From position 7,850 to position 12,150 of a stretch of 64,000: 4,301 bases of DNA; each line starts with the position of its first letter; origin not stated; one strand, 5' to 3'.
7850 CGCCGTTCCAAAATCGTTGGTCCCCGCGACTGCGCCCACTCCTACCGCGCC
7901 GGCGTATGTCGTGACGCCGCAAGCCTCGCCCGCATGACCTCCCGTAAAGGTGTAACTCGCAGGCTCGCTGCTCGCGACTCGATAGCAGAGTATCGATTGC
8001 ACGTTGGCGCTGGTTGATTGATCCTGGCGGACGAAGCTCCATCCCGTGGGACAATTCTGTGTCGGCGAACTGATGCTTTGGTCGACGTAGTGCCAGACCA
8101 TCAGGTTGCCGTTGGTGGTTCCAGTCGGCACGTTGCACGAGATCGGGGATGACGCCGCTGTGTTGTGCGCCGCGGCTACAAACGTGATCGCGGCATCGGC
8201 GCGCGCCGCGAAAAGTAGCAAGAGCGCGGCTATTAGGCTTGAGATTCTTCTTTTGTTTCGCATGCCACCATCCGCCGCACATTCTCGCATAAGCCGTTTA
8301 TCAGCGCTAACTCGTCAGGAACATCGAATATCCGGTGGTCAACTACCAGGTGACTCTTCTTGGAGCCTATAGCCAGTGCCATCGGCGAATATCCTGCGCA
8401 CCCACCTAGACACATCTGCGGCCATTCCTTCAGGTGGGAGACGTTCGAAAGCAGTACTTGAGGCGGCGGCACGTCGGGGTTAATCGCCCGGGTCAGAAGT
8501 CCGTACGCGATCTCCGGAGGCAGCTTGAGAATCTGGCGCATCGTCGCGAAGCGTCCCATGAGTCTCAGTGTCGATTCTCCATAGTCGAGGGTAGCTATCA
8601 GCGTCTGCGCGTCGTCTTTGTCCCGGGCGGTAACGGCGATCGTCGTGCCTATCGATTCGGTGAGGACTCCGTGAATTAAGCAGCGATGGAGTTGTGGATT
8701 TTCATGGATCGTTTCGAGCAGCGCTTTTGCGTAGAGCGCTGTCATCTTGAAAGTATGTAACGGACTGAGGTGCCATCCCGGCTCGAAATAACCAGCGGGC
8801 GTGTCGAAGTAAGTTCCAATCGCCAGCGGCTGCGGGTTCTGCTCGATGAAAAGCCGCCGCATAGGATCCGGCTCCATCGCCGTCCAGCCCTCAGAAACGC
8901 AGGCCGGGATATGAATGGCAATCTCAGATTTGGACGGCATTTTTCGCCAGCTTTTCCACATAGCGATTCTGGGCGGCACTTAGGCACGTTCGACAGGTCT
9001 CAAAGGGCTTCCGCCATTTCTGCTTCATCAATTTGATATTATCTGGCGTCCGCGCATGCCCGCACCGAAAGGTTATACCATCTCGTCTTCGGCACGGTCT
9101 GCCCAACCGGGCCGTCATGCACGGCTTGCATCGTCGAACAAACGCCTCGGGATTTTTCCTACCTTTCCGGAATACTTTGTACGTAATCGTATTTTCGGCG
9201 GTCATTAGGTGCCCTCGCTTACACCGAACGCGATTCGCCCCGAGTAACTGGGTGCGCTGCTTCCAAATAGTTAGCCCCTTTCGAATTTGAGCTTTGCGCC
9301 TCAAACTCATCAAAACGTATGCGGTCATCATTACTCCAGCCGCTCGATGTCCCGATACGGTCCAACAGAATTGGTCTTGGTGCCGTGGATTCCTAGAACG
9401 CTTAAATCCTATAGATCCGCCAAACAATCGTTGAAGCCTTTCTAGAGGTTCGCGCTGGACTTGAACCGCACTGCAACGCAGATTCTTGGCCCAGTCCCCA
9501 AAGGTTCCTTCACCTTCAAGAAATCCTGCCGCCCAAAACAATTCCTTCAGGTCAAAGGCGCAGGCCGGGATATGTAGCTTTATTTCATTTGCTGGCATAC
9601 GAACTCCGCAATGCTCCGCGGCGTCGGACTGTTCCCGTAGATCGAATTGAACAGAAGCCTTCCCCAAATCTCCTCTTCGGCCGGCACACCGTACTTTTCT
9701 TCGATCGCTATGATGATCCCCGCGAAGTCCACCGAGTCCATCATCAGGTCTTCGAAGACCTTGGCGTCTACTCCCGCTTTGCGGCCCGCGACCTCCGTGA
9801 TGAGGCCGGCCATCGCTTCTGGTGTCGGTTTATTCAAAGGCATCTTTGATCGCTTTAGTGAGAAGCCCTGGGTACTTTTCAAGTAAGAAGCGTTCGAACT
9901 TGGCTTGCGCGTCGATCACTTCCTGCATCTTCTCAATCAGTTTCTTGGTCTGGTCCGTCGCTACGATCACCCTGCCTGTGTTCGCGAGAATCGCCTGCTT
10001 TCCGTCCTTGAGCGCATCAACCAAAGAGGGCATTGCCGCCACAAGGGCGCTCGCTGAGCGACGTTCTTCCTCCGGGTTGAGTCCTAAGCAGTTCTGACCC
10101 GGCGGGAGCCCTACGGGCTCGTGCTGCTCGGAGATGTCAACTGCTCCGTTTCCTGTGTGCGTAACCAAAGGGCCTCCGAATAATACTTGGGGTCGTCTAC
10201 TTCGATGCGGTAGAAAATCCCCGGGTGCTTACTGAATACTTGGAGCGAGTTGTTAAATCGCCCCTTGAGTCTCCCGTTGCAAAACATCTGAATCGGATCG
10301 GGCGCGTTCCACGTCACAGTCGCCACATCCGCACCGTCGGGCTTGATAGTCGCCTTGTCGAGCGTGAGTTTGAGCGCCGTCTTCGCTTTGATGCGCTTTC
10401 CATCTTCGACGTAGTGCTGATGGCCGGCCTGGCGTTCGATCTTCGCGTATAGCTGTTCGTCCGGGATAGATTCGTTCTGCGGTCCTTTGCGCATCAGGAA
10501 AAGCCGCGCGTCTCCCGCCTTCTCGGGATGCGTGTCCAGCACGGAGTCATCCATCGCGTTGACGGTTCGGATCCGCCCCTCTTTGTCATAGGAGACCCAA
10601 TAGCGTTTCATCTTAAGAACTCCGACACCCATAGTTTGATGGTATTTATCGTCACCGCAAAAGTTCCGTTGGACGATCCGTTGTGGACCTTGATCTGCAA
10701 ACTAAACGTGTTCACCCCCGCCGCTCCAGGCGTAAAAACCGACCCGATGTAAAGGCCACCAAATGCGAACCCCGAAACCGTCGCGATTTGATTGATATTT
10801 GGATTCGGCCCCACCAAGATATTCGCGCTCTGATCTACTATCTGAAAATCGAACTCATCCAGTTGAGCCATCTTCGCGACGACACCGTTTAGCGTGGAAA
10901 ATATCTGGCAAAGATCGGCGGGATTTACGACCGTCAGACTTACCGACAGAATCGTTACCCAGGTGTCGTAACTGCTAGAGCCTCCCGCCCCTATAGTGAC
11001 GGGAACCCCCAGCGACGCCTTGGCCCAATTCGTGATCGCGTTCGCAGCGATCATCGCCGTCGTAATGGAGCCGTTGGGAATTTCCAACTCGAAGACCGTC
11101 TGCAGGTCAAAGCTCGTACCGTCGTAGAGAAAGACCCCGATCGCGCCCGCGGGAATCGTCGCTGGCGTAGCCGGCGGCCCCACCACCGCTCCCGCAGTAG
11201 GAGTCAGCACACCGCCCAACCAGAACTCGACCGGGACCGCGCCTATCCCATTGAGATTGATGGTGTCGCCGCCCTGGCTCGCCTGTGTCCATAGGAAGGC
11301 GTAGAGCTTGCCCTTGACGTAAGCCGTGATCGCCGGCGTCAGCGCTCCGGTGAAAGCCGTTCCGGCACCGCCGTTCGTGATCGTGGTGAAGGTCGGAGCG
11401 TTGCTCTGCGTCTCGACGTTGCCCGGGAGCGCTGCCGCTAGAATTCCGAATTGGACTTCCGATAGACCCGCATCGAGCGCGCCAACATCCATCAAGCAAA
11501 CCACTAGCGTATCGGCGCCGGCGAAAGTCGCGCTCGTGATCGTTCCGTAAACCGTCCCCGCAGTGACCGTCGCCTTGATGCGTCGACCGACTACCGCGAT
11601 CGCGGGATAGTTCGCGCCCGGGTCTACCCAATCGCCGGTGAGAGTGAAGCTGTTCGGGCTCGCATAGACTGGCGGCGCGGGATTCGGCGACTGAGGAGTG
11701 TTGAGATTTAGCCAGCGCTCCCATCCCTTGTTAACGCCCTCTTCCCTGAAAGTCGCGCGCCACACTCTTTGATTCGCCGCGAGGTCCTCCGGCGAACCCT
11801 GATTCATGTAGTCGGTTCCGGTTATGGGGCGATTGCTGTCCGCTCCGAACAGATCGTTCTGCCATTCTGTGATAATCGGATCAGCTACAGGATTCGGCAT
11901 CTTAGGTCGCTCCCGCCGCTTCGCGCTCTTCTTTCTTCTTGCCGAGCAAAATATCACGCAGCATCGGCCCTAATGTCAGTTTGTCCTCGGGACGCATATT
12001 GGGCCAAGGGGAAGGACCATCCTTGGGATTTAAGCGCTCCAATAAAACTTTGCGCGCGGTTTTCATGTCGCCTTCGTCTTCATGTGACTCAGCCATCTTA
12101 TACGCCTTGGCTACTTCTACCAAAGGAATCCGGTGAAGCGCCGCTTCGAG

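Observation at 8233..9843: Phage-encoded carrier protein (ACP/DltC-like) paired with a CAT/E2-like acyltransferase immediately upstream of the giant spike gene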

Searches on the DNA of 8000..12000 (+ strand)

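Call 6: search_dna_similar(query=window:8000-12000:+, collection=phages, mode=distant)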
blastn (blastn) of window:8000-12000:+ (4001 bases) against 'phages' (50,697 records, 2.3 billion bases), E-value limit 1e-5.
No match.
